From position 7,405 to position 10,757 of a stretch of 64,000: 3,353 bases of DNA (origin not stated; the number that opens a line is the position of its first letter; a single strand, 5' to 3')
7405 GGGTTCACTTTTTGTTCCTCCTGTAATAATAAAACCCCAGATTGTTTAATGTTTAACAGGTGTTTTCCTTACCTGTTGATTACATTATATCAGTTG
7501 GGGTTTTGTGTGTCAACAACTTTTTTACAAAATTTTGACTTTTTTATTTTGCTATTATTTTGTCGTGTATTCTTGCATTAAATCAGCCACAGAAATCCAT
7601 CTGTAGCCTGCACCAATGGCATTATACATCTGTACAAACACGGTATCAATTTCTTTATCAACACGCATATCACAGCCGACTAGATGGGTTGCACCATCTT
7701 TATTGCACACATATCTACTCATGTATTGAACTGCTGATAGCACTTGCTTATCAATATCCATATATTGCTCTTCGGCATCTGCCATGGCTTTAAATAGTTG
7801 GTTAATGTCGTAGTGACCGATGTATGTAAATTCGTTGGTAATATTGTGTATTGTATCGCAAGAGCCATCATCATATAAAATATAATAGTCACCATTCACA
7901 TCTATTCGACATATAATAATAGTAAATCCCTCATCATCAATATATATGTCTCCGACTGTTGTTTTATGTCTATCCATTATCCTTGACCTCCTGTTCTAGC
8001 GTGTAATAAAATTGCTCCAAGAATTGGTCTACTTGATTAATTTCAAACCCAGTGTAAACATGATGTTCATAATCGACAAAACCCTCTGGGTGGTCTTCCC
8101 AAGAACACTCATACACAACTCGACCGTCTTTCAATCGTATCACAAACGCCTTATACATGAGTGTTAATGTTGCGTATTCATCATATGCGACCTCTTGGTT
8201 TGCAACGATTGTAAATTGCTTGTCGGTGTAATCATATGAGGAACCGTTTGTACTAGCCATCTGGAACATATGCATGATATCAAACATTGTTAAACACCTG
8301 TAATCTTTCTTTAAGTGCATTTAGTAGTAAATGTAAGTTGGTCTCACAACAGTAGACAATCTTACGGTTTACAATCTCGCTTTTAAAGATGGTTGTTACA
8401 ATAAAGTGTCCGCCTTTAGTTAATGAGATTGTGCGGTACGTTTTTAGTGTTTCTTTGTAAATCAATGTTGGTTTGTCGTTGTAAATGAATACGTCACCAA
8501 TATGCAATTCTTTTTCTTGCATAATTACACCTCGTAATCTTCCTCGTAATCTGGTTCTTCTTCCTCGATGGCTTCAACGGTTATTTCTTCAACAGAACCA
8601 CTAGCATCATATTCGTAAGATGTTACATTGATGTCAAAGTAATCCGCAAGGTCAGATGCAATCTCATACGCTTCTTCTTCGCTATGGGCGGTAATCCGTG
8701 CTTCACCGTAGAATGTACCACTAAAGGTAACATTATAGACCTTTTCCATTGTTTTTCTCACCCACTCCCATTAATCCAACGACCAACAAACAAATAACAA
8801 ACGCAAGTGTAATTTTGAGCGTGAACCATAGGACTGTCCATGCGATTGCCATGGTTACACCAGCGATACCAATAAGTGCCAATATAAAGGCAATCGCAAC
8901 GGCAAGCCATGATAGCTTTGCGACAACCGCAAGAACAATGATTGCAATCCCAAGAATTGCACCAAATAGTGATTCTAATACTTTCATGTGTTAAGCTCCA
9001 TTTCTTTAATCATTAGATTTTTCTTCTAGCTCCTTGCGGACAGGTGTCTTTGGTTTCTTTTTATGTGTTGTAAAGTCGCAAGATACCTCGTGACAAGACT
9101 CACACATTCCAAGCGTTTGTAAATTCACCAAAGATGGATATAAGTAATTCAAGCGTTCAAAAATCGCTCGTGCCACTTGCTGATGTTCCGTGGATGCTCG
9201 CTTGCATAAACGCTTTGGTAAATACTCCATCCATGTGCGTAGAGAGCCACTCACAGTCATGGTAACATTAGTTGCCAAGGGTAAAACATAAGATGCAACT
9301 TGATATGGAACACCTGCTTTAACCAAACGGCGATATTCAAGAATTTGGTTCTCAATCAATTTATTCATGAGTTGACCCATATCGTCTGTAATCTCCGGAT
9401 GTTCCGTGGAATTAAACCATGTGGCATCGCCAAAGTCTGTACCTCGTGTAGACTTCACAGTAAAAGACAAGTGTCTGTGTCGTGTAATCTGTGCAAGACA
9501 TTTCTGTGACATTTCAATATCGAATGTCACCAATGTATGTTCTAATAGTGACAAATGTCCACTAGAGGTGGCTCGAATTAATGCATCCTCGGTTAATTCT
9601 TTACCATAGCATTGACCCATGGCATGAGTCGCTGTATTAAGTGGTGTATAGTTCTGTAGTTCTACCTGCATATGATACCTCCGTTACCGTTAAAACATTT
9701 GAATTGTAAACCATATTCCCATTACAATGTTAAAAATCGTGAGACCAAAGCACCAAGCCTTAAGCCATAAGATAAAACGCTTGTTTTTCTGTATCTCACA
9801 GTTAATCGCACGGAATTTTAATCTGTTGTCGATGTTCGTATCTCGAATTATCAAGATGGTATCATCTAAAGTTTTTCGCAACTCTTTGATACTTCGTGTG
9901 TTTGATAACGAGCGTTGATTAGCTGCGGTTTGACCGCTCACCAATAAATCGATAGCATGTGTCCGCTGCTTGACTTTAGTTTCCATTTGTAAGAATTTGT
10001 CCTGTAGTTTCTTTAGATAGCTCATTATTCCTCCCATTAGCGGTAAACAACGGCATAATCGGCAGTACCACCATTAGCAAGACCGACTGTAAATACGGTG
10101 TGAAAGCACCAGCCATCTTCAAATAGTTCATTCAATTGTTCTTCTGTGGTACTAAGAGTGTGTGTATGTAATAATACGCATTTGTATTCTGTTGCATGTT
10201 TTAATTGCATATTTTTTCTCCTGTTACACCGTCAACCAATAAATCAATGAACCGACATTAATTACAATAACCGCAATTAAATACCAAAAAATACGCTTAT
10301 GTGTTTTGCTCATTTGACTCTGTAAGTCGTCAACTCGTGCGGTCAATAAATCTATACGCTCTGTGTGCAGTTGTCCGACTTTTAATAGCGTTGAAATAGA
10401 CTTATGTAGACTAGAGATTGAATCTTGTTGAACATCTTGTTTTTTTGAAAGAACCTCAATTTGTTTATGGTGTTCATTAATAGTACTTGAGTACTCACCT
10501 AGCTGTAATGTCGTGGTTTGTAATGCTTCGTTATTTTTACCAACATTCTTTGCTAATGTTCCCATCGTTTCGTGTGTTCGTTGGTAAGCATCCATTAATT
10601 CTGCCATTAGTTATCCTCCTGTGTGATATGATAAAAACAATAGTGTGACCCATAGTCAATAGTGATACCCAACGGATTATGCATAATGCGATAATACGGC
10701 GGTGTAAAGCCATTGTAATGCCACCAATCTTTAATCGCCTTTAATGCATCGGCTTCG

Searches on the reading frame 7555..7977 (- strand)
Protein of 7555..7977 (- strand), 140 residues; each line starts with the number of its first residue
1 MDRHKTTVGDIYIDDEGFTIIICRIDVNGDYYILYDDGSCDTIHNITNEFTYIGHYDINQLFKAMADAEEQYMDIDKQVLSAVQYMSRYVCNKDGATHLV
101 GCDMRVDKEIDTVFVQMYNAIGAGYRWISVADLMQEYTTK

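Call 32: search_protein_families(library=pfam, proteins=[window:7555-7977:-], max_evalue=0.01)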
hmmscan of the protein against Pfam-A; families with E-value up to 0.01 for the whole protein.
window:7555-7977:- (140 aa): 1 family
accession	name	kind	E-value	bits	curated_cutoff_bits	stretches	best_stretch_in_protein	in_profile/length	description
PF05165.17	GCH_III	-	0.003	17.4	21.3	1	46-111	123-189/246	GTP cyclohydrolase III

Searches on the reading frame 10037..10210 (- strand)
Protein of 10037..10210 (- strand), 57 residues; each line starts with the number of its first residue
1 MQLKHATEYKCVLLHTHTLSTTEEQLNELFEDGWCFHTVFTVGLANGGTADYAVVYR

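Call 55: search_protein_families(library=pfam, proteins=[window:10037-10210:-], max_evalue=0.1)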
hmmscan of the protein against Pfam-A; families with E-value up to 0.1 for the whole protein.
window:10037-10210:- (57 aa): 1 family
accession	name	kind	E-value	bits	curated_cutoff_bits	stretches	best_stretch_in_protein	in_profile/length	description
PF13783.11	DUF4177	-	0.0017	19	25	1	8-56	2-62/65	Domain of unknown function (DUF4177)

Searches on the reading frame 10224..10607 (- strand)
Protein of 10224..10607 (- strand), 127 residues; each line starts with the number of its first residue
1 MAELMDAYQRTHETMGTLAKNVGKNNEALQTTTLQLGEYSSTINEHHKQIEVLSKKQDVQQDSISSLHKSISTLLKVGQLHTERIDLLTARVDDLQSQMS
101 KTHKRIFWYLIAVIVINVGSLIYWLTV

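Call 33: search_protein_families(library=pfam, proteins=[window:10224-10607:-], max_evalue=0.01)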
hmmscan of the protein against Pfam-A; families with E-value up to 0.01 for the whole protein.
window:10224-10607:- (127 aa): 5 families
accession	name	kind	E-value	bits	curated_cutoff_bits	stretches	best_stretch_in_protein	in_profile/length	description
PF19111.5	DUF5798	-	0.0011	19.5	27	0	5-65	14-74/89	Family of unknown function (DUF5798)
PF14712.11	Snapin_Pallidin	-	0.0039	18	29.6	1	37-106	9-85/89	Snapin/Pallidin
PF01105.29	EMP24_GP25L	-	0.0039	17.7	25.9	0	55-121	104-170/182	emp24/gp25L/p24 family/GOLD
PF19389.4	DUF5964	-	0.0055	17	25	1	97-125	29-57/60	Family of unknown function (DUF5964)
PF08614.16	ATG16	-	0.0091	16.6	33.7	0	13-100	74-161/200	Autophagy protein 16 (ATG16)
